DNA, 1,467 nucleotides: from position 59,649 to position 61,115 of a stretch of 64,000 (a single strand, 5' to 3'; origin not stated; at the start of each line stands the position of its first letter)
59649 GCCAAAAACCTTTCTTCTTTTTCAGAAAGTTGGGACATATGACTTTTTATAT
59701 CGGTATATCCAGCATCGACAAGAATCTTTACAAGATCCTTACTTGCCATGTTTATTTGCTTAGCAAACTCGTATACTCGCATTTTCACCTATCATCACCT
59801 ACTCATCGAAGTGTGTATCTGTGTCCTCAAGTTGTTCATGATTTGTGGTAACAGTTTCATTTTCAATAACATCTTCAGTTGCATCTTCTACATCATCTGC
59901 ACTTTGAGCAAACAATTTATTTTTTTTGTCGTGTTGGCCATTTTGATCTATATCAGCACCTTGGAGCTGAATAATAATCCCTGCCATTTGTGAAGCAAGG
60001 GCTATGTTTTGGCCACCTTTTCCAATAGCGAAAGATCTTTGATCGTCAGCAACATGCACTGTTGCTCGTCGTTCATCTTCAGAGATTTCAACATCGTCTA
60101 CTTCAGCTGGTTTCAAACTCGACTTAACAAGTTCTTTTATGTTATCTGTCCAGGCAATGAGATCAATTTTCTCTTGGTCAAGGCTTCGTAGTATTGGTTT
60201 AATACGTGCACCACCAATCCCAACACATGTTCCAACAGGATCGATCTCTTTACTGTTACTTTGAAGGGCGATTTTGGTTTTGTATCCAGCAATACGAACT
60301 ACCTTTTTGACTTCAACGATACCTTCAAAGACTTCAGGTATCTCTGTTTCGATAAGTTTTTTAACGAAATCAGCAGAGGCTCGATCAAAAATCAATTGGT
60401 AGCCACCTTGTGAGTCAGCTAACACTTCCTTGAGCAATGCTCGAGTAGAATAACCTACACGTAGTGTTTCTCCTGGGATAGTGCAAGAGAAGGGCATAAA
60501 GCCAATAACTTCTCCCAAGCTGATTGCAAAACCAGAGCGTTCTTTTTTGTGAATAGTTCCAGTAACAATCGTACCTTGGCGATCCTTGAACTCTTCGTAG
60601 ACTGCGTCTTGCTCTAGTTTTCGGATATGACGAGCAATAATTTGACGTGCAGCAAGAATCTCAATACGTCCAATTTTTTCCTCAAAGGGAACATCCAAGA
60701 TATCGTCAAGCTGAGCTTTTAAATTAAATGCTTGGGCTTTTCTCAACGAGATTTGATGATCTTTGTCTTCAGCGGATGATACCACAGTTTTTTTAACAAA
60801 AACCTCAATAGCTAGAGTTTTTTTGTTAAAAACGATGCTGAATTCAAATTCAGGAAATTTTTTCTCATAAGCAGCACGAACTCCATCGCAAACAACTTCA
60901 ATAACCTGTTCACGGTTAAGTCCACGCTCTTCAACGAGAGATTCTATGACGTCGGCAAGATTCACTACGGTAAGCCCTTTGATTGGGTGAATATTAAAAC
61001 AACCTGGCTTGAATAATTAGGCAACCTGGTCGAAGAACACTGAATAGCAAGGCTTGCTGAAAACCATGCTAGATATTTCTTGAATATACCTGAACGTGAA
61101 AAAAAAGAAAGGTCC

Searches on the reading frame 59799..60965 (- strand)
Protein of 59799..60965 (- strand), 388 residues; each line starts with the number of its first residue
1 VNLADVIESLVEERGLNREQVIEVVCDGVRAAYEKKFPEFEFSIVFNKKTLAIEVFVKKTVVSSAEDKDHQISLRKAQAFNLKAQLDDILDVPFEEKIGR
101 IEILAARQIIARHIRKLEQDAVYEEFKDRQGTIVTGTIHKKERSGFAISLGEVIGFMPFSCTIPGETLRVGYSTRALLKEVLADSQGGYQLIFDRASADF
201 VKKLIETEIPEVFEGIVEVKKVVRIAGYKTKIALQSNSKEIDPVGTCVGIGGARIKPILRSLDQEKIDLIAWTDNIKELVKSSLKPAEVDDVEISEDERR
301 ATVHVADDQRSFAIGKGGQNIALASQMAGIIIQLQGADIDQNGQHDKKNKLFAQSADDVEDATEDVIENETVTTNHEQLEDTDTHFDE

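Call 9: find_related_loci(query=window:59799-60965:-, collection=genome_contigs, flank=10000)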
Query window:59799-60965:- (388 aa) in genome_contigs; peptide patterns used: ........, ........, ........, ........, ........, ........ (x = any residue, [..] = any of these).
237 stretches matched a pattern; 5 encode a relative of the query (tblastn E <= 1e-3); 5 distinct loci.
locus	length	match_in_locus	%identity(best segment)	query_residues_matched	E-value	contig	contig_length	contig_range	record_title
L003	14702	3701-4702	60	1-335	4e-135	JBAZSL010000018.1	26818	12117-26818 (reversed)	MAG: Candidatus Babeliales bacterium isolate SO_2017_GW1_172 NODE_7450_length_26818_cov_1.433330_OW334_2017, whole genom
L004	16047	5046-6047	60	1-335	2e-134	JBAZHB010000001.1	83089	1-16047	MAG: Candidatus Babeliales bacterium isolate SO_2017_LW3_6 NODE_563_length_83089_cov_1.631506_LW162_2017, whole genome s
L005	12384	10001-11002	59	1-335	3e-134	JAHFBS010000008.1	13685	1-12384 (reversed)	MAG: bacterium isolate nzgw203 NODE_9559_length_13686_cov_2.437523, whole genome shotgun sequence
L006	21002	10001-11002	59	1-335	1e-132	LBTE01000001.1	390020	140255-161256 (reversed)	MAG: candidate division TM6 bacterium GW2011_GWF2_37_49 US49_C0001, whole genome shotgun sequence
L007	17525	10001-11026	30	1-335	2e-41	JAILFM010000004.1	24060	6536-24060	MAG: Clostridiales bacterium isolate RUI072 k141_10506252_flag=0_multi=11.9954_len=24060, whole genome shotgun sequence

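Call 28: find_related_loci(query=window:59799-60965:-, collection=metagenome_contigs, flank=10000)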
Query window:59799-60965:- (388 aa) in metagenome_contigs; peptide patterns used: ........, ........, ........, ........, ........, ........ (x = any residue, [..] = any of these).
293 stretches matched a pattern; 8 encode a relative of the query (tblastn E <= 1e-3); 8 distinct loci.
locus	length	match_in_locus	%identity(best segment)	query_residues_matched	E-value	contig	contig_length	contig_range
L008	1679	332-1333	64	1-335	9e-152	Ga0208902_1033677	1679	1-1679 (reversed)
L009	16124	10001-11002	62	1-335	2e-140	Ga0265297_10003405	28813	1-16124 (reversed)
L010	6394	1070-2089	60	1-341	9e-136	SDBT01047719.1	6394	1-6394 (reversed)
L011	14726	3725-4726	60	1-335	3e-135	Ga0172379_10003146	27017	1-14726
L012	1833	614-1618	61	1-335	4e-142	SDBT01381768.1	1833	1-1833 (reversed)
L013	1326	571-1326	59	1-252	2e-106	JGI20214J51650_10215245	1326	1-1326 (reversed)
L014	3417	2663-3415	59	1-251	4e-99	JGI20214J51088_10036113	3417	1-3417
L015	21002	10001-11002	59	1-335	1e-132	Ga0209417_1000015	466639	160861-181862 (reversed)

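Call 37: search_protein_families(library=pfam, proteins=[L009:8451-9374:+, L009:7046-8587:+, L005:8260-9363:+, L004:3449-4408:+, L006:8659-9285:+, L006:8027-8647:+, L006:13485-14609:+, L009:13415-14482:+], max_evalue=0.0001)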
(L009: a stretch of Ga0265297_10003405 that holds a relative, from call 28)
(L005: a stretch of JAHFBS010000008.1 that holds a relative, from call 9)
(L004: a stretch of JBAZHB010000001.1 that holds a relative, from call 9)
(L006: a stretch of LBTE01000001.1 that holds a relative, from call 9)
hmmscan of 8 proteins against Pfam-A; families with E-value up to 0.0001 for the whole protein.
L009:8451-9374:+ (307 aa): 1 family
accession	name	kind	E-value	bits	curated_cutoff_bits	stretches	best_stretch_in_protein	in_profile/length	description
PF03167.25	UDG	-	3e-39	134.8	24.3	1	151-298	1-141/141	Uracil DNA glycosylase superfamily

L009:7046-8587:+ (513 aa): 1 family
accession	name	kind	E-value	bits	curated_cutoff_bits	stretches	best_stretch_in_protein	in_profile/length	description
PF03415.19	Peptidase_C11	-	2.7e-36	126.3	25.8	2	196-480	108-357/359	Clostripain family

L005:8260-9363:+ (367 aa): 4 families
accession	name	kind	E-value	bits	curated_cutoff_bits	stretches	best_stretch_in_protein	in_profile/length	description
PF12796.13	Ank_2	-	1.2e-07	32.6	27.3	0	55-98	22-64/90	Ankyrin repeats (3 copies)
PF00023.36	Ank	-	1.7e-07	31.6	21.1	0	63-95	1-31/33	Ankyrin repeat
PF13637.12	Ank_4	-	9.4e-07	29.4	22.7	0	38-84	5-50/50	Ankyrin repeats (many copies)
PF13606.12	Ank_3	-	6.8e-06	26.4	22.3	0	63-93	1-29/30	Ankyrin repeat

L004:3449-4408:+ (319 aa): 2 families
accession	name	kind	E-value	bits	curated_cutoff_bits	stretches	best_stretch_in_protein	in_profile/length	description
PF00023.36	Ank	-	3.1e-06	27.6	21.1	0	31-56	8-32/33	Ankyrin repeat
PF12796.13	Ank_2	-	6.3e-05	23.9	27.3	0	195-220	27-52/90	Ankyrin repeats (3 copies)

L006:8659-9285:+ (208 aa): 1 family
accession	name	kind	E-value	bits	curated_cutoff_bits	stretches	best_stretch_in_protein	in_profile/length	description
PF02777.23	Sod_Fe_C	-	5.9e-25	87.7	20.9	1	95-195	3-102/102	Iron/manganese superoxide dismutases, C-terminal domain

L006:8027-8647:+ (206 aa): 1 family
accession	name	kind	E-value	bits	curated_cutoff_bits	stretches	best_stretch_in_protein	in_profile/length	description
PF00215.30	OMPdecase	-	5e-12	46.6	27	1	1-115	1-118/221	Orotidine 5'-phosphate decarboxylase / HUMPS family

L006:13485-14609:+ (374 aa): 1 family
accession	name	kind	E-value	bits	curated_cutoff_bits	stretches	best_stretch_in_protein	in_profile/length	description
PF02606.20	LpxK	-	2.1e-65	221.4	27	1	33-357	5-315/328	Tetraacyldisaccharide-1-P 4'-kinase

L009:13415-14482:+ (355 aa): 1 family
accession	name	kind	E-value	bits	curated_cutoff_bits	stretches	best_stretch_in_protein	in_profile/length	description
PF02606.20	LpxK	-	1.7e-61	208.6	27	1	8-340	3-318/328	Tetraacyldisaccharide-1-P 4'-kinase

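Call 59: find_homologous_proteins(query=window:59799-60965:-, max_evalue=1e-40)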
Query window:59799-60965:- (388 aa): 2126 proteins with E <= 1e-40 among 8000 candidates; the best 120 are listed.
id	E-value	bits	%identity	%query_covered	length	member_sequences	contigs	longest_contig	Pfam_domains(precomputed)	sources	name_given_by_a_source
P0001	1.9e-245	832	100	100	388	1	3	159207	PF13184.13,PF26594.2,PF07650.24,PF08529.17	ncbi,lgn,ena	-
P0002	1.8e-136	473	61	95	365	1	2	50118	PF13184.13,PF26594.2,PF08529.17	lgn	-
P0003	2.9e-134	466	64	87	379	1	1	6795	PF13184.13,PF26594.2,PF08529.17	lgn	-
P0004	3.5e-134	466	62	87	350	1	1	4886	PF13184.13,PF26594.2,PF08529.17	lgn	-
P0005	1.1e-133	464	65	87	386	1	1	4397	PF13184.13,PF26594.2,PF08529.17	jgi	jgi:N utilization substance protein A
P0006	3.3e-133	462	62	88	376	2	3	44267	PF13184.13,PF26594.2,PF08529.17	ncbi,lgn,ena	-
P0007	7.5e-133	461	62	87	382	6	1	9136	PF13184.13,PF26594.2,PF08529.17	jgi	jgi:N utilization substance protein A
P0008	3.0e-132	459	62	87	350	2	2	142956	PF13184.13,PF26594.2,PF08529.17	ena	-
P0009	5.1e-132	459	62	86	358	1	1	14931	PF13184.13,PF26594.2,PF08529.17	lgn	-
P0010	5.6e-132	458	61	89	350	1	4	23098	PF13184.13,PF26594.2,PF08529.17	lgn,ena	-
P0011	9.8e-132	458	63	86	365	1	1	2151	PF13184.13,PF26594.2,PF08529.17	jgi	-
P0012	2.7e-131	456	64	86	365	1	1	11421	PF13184.13,PF26594.2,PF08529.17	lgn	-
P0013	6.2e-131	455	61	89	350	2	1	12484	PF13184.13,PF26594.2,PF08529.17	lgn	-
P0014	7.5e-131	455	64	86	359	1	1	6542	PF13184.13,PF26594.2,PF08529.17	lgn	-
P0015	1.3e-130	454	63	86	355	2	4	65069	PF13184.13,PF26594.2,PF08529.17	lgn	-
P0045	2.7e-128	446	55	97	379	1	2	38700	PF13184.13,PF26594.2,PF08529.17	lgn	-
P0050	7.4e-128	445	58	98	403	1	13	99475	PF13184.13,PF26594.2,PF08529.17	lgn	-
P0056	1.8e-127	444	62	86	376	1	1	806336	PF13184.13,PF26594.2,PF08529.17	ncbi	-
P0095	2.1e-125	437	57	93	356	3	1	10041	PF13184.13,PF26594.2,PF08529.17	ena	-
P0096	2.3e-125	437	59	89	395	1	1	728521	PF13184.13,PF26594.2,PF08529.17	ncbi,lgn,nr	ncbi:MAG: transcription termination factor NusA [Epsilonproteobacteria bacterium]|nr:transcription t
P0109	5.9e-125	435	59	86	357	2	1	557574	PF13184.13,PF26594.2,PF08529.17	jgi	jgi:N utilization substance protein A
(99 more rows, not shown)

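Call 60: find_encoding_contigs(protein=P0001, flank=10000, max_places=3)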
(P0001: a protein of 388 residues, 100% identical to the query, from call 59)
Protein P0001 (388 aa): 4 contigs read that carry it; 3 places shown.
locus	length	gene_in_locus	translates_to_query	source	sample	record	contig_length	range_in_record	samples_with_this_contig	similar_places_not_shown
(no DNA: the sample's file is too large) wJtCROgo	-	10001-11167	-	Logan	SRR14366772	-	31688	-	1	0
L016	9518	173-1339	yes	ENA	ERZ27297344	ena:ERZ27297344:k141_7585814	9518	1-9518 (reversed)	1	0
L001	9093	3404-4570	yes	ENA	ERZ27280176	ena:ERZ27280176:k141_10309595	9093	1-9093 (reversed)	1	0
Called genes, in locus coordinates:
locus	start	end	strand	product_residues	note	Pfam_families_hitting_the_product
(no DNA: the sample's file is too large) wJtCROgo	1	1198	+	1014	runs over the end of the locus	PF21305:type_II_gspD_N0, PF03958:Secretin_N (weak), PF00263:Secretin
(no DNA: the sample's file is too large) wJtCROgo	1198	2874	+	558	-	PF11104:PilM_2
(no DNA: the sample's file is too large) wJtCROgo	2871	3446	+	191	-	-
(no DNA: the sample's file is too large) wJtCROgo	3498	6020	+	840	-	PF21305:type_II_gspD_N0 (weak), PF03958:Secretin_N (faint), PF00263:Secretin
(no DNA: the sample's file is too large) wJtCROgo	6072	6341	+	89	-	PF02699:YajC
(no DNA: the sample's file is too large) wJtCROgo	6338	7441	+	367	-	PF03772:Competence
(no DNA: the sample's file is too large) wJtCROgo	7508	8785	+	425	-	PF03415:Peptidase_C11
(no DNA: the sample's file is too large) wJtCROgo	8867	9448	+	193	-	PF03167:UDG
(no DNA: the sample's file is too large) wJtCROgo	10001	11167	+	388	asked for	PF08529:NusA_N, PF13184:KH_NusA_1st, PF07650:KH_2 (weak), PF26594:KH_NusA_2nd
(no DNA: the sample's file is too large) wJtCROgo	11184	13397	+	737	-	PF04760:IF2_N, PF00009:GTP_EFTU, PF00071:Ras (weak), PF01926:MMR_HSR1, PF10662:PduV-EutP (weak), PF22042:EF-G_D2, PF11987:IF-2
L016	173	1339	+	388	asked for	PF08529:NusA_N, PF13184:KH_NusA_1st, PF07650:KH_2 (weak), PF26594:KH_NusA_2nd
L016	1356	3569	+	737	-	PF04760:IF2_N, PF00009:GTP_EFTU, PF00071:Ras (weak), PF01926:MMR_HSR1, PF10662:PduV-EutP (weak), PF22042:EF-G_D2, PF11987:IF-2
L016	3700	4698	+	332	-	PF00953:Glycos_transf_4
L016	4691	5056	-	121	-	-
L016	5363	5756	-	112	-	-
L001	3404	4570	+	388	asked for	PF08529:NusA_N, PF13184:KH_NusA_1st, PF07650:KH_2 (weak), PF26594:KH_NusA_2nd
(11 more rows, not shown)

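Call 61: find_encoding_contigs(protein=P0056, flank=10000, max_places=1)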
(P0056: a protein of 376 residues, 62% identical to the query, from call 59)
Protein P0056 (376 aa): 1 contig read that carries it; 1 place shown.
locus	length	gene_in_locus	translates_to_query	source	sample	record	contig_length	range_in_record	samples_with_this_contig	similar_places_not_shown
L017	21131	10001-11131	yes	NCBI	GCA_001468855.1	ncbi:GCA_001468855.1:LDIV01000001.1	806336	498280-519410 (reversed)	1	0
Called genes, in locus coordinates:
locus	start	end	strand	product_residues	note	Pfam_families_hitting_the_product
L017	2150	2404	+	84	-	-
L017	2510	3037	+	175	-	PF02245:Pur_DNA_glyco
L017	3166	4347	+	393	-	PF07690:MFS_1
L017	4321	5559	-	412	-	PF03952:Enolase_N, PF00113:Enolase_C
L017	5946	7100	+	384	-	PF13567:DUF4131, PF03772:Competence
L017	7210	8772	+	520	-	PF03415:Peptidase_C11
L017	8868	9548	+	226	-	PF03167:UDG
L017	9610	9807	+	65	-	-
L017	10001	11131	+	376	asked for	PF08529:NusA_N, PF13184:KH_NusA_1st, PF26594:KH_NusA_2nd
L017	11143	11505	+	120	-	-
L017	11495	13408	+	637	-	PF03193:RsgA_GTPase (faint), PF00009:GTP_EFTU, PF00071:Ras, PF01926:MMR_HSR1, PF02421:FeoB_N (faint), PF22042:EF-G_D2, PF03144:GTP_EFTU_D2 (faint), PF11987:IF-2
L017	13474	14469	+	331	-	PF02606:LpxK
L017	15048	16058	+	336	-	PF00953:Glycos_transf_4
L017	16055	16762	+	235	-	-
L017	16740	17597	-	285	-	PF01261:AP_endonuc_2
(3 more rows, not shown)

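Call 62: find_encoding_contigs(protein=P0096, flank=10000, max_places=1)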
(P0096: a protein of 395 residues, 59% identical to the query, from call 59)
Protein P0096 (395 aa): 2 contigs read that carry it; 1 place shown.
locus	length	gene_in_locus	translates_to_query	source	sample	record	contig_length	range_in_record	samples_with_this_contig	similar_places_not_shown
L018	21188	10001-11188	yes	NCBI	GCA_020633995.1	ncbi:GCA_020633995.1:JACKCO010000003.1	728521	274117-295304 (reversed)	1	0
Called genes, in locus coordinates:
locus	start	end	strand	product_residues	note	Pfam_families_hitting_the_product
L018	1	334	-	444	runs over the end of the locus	-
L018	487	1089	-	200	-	PF12796:Ank_2 (weak), PF13857:Ank_5 (faint), PF13606:Ank_3 (faint), PF12796:Ank_2, PF13637:Ank_4 (weak), PF12796:Ank_2 (weak), PF00023:Ank (weak)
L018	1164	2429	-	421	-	PF03952:Enolase_N, PF00113:Enolase_C, PF07476:MAAL_C (weak), PF13378:MR_MLE_C (weak)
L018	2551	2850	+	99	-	PF02699:YajC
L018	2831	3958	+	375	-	PF13567:DUF4131, PF03772:Competence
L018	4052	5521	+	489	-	PF03415:Peptidase_C11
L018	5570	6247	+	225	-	PF03167:UDG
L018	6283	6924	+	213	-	-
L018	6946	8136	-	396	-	PF00877:NLPC_P60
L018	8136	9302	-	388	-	PF00877:NLPC_P60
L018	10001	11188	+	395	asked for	PF08529:NusA_N, PF13184:KH_NusA_1st, PF26594:KH_NusA_2nd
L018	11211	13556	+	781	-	PF00071:Ras (faint), PF04760:IF2_N (weak), PF00009:GTP_EFTU, PF01926:MMR_HSR1, PF22042:EF-G_D2, PF11987:IF-2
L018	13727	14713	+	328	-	PF02606:LpxK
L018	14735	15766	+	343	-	PF00953:Glycos_transf_4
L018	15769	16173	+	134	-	-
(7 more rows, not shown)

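Call 68: find_encoding_contigs(protein=P0045, flank=10000, max_places=1)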
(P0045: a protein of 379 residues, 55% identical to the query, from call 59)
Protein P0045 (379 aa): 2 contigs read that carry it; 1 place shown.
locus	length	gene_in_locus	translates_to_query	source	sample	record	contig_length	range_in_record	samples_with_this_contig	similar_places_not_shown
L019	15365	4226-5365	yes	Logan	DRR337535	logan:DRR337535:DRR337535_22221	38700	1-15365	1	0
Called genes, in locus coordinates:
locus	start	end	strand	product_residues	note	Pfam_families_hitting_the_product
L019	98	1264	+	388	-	PF13567:DUF4131 (weak), PF03772:Competence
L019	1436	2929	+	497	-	PF03415:Peptidase_C11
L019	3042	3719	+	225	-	PF03167:UDG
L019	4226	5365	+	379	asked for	PF08529:NusA_N, PF13184:KH_NusA_1st, PF26594:KH_NusA_2nd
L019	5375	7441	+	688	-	PF04760:IF2_N (weak), PF03193:RsgA_GTPase (faint), PF00009:GTP_EFTU, PF00025:Arf (weak), PF00071:Ras (faint), PF01926:MMR_HSR1, PF22042:EF-G_D2, PF11987:IF-2, +1 more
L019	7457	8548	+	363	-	PF02606:LpxK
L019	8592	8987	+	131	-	-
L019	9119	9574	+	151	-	-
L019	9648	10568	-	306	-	PF17773:UPF0176_N, PF00581:Rhodanese, PF12368:Rhodanese_C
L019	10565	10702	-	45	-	-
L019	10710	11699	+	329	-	PF00953:Glycos_transf_4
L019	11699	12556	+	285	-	PF00730:HhH-GPD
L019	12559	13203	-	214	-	-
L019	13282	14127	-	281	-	-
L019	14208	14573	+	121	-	PF00462:Glutaredoxin, PF13417:GST_N_3, PF13409:GST_N_2 (weak)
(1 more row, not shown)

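Call 69: find_encoding_contigs(protein=P0050, flank=10000, max_places=1)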
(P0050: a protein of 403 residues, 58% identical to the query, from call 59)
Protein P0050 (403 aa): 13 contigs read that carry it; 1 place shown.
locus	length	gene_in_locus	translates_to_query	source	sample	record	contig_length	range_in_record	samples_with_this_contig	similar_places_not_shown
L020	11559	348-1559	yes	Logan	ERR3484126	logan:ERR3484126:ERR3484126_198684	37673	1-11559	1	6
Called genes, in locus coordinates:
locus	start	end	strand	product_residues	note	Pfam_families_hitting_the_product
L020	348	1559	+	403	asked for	PF08529:NusA_N, PF13184:KH_NusA_1st, PF26594:KH_NusA_2nd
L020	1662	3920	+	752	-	PF04760:IF2_N, PF00009:GTP_EFTU, PF00025:Arf (weak), PF00071:Ras (weak), PF01926:MMR_HSR1, PF02421:FeoB_N (weak), PF22042:EF-G_D2, PF11987:IF-2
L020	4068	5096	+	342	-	PF02606:LpxK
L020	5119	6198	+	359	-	PF00953:Glycos_transf_4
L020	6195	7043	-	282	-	PF01261:AP_endonuc_2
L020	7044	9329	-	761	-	PF00291:PALP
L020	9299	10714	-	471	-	PF06245:DUF1015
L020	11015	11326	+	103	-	PF00166:Cpn10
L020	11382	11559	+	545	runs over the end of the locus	PF00118:Cpn60_TCP1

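Call 70: find_encoding_contigs(protein=P0109, flank=10000, max_places=1)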
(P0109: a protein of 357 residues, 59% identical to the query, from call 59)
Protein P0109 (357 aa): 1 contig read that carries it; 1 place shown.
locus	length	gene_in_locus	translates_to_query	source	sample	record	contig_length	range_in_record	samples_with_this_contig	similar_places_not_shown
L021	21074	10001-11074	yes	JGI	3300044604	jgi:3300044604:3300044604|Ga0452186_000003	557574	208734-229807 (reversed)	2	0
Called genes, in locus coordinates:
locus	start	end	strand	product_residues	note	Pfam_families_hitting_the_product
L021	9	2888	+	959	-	PF21305:type_II_gspD_N0, PF03958:Secretin_N, PF00263:Secretin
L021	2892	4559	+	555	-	-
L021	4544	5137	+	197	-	-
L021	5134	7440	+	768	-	PF21305:type_II_gspD_N0 (weak), PF03958:Secretin_N (faint), PF00263:Secretin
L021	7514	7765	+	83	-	PF02699:YajC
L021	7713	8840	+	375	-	PF03772:Competence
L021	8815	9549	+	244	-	PF03167:UDG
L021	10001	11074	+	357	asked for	PF08529:NusA_N, PF13184:KH_NusA_1st, PF26594:KH_NusA_2nd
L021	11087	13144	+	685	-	PF04760:IF2_N (faint), PF00009:GTP_EFTU, PF00071:Ras (weak), PF01926:MMR_HSR1, PF22042:EF-G_D2, PF03144:GTP_EFTU_D2 (faint), PF11987:IF-2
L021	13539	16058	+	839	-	PF03477:ATP-cone (faint), PF00317:Ribonuc_red_lgN, PF02867:Ribonuc_red_lgC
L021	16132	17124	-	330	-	PF00268:Ribonuc_red_sm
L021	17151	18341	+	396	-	PF00953:Glycos_transf_4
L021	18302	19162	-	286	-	PF01261:AP_endonuc_2, PF17285:PRMT5_TIM (weak)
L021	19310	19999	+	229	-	-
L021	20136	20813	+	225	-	PF00834:Ribul_P_3_epim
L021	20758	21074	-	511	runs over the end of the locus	PF13191:AAA_16 (faint), PF20720:nSTAND3 (faint), PF07931:CPT, PF08477:Roc (faint), PF13173:AAA_14 (faint), PF13238:AAA_18 (faint), PF07931:CPT, PF13671:AAA_33 (weak), +1 more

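Call 71: find_encoding_contigs(protein=P0002, flank=10000, max_places=1)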
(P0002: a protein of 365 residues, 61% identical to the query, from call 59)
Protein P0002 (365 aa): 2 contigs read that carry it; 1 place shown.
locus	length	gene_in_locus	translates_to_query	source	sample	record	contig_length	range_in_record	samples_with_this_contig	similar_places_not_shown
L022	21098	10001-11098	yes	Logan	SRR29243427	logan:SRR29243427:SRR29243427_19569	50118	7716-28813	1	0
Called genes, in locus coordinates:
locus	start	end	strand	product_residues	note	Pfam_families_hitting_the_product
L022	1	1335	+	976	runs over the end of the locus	PF21305:type_II_gspD_N0, PF03958:Secretin_N, PF00263:Secretin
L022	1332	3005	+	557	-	PF11104:PilM_2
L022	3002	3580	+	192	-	-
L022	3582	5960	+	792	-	PF21305:type_II_gspD_N0 (weak), PF03958:Secretin_N (faint), PF00263:Secretin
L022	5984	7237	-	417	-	PF03952:Enolase_N, PF00113:Enolase_C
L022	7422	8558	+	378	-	PF13567:DUF4131 (weak), PF03772:Competence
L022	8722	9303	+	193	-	PF03167:UDG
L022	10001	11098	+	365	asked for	PF08529:NusA_N, PF13184:KH_NusA_1st, PF26594:KH_NusA_2nd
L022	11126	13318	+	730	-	PF04760:IF2_N, PF03193:RsgA_GTPase (faint), PF00009:GTP_EFTU, PF00071:Ras (weak), PF01926:MMR_HSR1, PF22042:EF-G_D2, PF11987:IF-2, PF03144:GTP_EFTU_D2 (weak), +1 more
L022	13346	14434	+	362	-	PF00953:Glycos_transf_4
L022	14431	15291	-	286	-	PF01261:AP_endonuc_2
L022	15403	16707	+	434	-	PF02666:PS_Dcarbxylase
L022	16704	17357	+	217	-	PF00834:Ribul_P_3_epim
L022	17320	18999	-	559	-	PF13401:AAA_22 (faint), PF00005:ABC_tran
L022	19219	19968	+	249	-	PF01061:ABC2_membrane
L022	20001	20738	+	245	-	-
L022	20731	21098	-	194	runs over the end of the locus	PF00081:Sod_Fe_N (weak), PF02777:Sod_Fe_C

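Call 76: find_encoding_contigs(protein=P0095, flank=5000, max_places=1)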
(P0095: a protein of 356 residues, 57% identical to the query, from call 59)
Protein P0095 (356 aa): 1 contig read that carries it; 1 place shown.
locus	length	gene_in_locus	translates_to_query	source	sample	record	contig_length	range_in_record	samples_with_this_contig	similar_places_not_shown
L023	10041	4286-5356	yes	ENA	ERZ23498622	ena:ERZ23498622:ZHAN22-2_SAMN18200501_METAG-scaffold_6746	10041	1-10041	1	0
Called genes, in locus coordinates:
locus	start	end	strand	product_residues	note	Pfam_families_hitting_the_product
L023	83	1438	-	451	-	PF03952:Enolase_N, PF00113:Enolase_C, PF13378:MR_MLE_C (weak), PF07476:MAAL_C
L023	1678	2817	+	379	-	PF03772:Competence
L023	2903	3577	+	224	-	PF03167:UDG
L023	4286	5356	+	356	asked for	PF08529:NusA_N, PF13184:KH_NusA_1st, PF26594:KH_NusA_2nd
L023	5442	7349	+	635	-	PF00009:GTP_EFTU, PF00071:Ras (weak), PF01926:MMR_HSR1, PF22042:EF-G_D2, PF11987:IF-2, PF03144:GTP_EFTU_D2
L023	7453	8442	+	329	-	PF00953:Glycos_transf_4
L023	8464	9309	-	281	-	PF01261:AP_endonuc_2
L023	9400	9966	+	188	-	-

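Call 77: find_encoding_contigs(protein=P0005, flank=5000, max_places=1)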
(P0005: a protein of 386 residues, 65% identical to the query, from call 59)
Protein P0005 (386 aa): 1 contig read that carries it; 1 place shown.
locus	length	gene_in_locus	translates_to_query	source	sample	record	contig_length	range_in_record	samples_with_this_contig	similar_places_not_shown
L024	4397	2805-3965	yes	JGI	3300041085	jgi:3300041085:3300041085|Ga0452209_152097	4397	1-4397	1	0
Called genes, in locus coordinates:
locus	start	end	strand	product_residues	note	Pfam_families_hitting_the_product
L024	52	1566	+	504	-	PF03415:Peptidase_C11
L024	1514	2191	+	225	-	PF03167:UDG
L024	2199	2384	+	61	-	-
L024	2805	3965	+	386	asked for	PF08529:NusA_N, PF13184:KH_NusA_1st, PF26594:KH_NusA_2nd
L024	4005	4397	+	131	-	?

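Call 78: find_encoding_contigs(protein=P0003, flank=5000, max_places=1)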
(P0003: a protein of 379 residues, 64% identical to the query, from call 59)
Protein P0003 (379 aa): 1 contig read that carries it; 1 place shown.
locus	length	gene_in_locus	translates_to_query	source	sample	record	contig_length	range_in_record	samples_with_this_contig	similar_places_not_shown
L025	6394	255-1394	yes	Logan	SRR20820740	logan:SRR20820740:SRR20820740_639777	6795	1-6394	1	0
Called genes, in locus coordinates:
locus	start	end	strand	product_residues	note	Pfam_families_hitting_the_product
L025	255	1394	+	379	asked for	PF08529:NusA_N, PF13184:KH_NusA_1st, PF26594:KH_NusA_2nd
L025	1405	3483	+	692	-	PF04760:IF2_N, PF00009:GTP_EFTU, PF00025:Arf (weak), PF00071:Ras, PF01926:MMR_HSR1, PF03144:GTP_EFTU_D2 (faint), PF22042:EF-G_D2, PF11987:IF-2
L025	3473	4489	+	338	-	PF02606:LpxK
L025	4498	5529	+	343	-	PF00953:Glycos_transf_4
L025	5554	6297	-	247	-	-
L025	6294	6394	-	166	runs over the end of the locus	?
